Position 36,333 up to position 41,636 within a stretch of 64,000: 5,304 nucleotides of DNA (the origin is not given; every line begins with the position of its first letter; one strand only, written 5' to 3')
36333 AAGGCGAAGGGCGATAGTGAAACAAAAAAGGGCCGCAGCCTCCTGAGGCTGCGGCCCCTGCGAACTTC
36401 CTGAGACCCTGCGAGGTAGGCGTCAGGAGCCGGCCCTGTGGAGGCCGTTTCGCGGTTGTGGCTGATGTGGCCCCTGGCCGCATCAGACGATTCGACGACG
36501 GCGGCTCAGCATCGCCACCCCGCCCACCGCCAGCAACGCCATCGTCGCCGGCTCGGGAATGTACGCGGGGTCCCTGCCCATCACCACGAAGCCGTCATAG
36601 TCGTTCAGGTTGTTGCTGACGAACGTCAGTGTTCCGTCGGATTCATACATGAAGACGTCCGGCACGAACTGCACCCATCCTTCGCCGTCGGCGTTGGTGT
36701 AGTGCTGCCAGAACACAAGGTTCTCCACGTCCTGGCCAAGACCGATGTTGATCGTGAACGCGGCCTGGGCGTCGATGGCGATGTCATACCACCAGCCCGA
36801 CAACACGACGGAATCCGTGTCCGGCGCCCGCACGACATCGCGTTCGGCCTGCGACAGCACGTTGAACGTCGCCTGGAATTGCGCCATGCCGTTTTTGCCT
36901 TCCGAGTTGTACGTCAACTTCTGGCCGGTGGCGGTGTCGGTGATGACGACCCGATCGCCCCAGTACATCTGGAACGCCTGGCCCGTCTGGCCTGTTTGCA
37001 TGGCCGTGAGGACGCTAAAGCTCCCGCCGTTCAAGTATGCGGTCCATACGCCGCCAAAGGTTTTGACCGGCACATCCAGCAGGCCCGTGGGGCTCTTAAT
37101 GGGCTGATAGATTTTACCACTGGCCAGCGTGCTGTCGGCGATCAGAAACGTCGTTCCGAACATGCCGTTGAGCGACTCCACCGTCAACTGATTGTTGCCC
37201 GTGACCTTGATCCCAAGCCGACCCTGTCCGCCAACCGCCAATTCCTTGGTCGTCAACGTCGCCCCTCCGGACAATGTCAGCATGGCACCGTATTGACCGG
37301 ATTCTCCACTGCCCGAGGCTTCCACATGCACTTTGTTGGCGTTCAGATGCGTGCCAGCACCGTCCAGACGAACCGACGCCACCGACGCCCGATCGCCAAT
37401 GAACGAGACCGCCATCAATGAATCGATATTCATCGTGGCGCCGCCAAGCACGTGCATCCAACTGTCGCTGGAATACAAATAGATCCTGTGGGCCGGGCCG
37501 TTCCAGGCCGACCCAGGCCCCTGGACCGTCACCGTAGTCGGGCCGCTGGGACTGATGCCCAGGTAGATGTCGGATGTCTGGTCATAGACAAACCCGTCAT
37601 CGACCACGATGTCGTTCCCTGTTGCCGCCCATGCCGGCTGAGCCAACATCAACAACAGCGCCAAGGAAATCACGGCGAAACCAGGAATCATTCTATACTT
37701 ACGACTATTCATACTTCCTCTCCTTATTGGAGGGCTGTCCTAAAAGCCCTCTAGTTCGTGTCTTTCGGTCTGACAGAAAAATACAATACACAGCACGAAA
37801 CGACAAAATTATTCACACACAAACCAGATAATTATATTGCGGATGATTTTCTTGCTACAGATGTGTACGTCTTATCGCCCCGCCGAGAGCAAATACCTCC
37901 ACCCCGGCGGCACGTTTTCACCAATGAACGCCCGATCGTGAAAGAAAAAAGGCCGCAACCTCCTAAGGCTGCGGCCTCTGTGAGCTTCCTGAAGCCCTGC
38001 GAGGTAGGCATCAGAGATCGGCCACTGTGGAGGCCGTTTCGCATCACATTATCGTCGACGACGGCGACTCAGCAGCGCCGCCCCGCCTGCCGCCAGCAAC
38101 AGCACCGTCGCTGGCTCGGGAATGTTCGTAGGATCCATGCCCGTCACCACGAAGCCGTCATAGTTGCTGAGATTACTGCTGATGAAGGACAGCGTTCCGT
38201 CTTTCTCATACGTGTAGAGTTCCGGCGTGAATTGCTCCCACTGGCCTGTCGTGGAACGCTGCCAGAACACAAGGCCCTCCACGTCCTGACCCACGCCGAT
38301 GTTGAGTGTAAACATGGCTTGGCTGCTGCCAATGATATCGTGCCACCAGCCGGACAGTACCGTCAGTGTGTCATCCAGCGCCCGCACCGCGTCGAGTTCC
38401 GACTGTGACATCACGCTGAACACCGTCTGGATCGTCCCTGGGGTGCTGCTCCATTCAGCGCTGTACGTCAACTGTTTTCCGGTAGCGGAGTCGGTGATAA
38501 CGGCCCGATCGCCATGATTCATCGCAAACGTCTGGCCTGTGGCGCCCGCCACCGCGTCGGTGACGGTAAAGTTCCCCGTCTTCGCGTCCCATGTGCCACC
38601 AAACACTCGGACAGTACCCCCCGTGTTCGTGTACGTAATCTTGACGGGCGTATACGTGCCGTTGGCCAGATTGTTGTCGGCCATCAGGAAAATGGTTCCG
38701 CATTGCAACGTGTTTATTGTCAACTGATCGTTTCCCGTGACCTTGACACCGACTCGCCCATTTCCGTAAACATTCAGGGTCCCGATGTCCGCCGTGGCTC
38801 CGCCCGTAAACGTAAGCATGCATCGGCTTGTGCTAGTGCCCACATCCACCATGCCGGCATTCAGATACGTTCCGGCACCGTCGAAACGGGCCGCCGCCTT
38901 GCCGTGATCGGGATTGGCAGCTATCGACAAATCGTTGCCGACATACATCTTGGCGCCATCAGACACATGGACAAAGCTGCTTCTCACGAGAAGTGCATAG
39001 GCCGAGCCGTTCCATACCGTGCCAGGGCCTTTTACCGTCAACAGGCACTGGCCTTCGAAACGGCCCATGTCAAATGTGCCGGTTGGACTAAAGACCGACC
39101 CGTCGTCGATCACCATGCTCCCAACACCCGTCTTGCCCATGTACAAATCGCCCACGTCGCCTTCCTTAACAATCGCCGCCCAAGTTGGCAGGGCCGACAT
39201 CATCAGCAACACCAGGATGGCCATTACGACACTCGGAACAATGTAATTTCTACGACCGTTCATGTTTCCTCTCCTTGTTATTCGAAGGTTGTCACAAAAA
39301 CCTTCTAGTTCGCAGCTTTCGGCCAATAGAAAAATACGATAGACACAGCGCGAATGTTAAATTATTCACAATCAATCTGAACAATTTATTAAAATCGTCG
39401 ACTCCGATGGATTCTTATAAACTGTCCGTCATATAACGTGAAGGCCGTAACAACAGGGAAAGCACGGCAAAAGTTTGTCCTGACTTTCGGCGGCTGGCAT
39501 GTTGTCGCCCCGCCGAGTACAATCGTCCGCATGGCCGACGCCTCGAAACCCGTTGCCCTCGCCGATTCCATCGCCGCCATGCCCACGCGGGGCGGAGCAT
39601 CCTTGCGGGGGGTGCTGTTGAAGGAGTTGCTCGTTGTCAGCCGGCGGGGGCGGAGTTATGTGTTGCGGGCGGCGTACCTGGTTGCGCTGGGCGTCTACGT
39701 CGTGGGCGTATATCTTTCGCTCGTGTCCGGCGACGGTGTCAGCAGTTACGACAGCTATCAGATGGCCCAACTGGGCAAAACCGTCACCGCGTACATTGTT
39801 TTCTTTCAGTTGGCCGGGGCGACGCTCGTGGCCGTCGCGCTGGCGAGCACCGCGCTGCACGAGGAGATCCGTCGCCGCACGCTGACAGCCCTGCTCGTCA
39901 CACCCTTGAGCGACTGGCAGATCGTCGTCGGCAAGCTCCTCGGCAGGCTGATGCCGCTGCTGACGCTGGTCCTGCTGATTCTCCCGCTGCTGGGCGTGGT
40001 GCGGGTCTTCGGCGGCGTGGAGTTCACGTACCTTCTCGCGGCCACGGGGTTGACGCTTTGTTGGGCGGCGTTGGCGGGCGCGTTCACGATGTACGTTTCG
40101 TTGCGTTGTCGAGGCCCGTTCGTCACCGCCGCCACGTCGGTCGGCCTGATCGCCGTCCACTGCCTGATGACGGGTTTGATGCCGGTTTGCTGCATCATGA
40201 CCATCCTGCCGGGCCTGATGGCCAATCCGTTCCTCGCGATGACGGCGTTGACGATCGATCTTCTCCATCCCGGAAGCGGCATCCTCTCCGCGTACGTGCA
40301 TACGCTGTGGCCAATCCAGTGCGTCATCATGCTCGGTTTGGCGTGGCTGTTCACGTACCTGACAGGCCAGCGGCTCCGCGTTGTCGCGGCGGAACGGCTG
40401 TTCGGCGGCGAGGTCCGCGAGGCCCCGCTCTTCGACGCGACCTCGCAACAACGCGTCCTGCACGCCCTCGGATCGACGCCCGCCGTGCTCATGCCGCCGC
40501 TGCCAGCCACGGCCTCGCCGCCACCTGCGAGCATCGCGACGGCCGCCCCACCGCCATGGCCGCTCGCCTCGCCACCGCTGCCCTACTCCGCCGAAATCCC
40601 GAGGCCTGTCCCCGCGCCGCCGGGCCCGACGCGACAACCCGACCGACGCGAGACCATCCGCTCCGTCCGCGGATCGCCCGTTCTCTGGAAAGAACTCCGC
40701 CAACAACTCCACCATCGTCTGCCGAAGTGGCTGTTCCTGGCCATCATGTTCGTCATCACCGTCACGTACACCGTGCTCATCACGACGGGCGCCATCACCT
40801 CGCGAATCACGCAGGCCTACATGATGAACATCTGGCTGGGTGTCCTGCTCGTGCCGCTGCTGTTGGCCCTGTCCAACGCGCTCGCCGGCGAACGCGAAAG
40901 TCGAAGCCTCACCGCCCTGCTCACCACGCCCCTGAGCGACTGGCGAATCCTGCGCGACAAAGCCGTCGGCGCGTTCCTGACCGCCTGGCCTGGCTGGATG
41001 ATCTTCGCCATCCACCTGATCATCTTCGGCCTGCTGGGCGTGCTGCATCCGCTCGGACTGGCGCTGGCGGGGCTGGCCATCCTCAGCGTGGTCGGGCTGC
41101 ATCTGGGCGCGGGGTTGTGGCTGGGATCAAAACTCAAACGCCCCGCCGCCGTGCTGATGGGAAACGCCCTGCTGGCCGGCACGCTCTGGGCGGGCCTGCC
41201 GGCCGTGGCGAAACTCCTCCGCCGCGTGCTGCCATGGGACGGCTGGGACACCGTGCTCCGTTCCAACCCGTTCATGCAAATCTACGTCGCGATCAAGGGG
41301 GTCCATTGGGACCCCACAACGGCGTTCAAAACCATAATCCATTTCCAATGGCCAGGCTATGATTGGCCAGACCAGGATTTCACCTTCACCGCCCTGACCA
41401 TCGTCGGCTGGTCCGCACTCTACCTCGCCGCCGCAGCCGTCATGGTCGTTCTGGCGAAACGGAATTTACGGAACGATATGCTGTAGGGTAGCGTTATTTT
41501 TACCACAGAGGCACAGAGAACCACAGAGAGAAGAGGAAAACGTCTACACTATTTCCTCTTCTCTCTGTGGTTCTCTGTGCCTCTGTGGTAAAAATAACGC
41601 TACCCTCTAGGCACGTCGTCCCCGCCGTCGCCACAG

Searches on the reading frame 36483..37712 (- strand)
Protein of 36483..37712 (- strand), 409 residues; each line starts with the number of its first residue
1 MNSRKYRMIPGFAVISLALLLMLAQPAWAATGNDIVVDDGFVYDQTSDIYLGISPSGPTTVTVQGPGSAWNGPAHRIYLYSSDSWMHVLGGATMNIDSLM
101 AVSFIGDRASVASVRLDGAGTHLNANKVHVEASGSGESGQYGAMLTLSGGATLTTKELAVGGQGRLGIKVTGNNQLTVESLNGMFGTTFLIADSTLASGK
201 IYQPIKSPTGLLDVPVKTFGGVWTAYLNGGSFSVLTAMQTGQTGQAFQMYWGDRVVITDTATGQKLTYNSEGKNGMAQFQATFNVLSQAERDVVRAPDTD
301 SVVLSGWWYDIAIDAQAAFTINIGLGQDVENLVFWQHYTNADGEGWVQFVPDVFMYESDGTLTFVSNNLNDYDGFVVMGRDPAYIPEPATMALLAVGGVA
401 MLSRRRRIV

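Call 12: search_protein_families(library=pfam, proteins=[window:36483-37712:-])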
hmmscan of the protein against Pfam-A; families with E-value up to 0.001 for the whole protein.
window:36483-37712:- (409 aa): 1 family
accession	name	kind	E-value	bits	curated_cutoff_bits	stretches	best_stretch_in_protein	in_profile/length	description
PF07589.16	PEP-CTERM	-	6.6e-05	23.3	20.7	1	385-407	2-24/24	PEP-CTERM motif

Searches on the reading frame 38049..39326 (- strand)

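Call 12: search_protein_families(library=pfam, proteins=[window:38049-39326:-])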
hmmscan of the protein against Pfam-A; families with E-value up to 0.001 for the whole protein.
window:38049-39326:- (425 aa): 1 family
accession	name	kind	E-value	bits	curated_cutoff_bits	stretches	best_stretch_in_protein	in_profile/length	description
PF07589.16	PEP-CTERM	-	1.9e-05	25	20.7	1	402-424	2-24/24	PEP-CTERM motif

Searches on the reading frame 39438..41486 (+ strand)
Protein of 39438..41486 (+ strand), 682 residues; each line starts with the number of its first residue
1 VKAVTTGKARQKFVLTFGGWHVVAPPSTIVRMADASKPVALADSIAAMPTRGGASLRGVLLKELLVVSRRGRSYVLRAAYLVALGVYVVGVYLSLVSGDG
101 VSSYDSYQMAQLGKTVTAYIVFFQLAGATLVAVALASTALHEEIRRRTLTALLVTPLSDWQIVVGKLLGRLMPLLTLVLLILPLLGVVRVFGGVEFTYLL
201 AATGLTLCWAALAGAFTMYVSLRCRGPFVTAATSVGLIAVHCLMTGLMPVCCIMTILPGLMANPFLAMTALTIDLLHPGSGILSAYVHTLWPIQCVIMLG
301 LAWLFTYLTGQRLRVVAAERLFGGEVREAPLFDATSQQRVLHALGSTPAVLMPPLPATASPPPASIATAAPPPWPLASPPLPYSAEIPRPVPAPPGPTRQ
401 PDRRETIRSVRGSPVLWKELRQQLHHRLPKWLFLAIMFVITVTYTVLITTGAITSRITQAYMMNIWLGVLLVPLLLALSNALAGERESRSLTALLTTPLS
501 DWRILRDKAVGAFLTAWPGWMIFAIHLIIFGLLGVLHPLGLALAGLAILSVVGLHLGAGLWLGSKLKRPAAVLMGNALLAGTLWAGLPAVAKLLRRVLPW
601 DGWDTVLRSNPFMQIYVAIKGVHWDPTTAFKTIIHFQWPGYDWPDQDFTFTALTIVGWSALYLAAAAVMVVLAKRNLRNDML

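Call 12: search_protein_families(library=pfam, proteins=[window:39438-41486:+])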
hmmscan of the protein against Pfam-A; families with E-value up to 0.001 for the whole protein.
window:39438-41486:+ (682 aa): 2 families
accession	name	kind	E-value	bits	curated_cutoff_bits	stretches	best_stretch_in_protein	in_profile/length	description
PF12679.13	ABC2_membrane_2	-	2.9e-10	40.3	27.2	1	101-256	41-210/283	ABC-2 family transporter protein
PF12698.13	ABC2_membrane_3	-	1e-06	28.6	31.6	1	114-308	158-344/347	ABC-2 family transporter protein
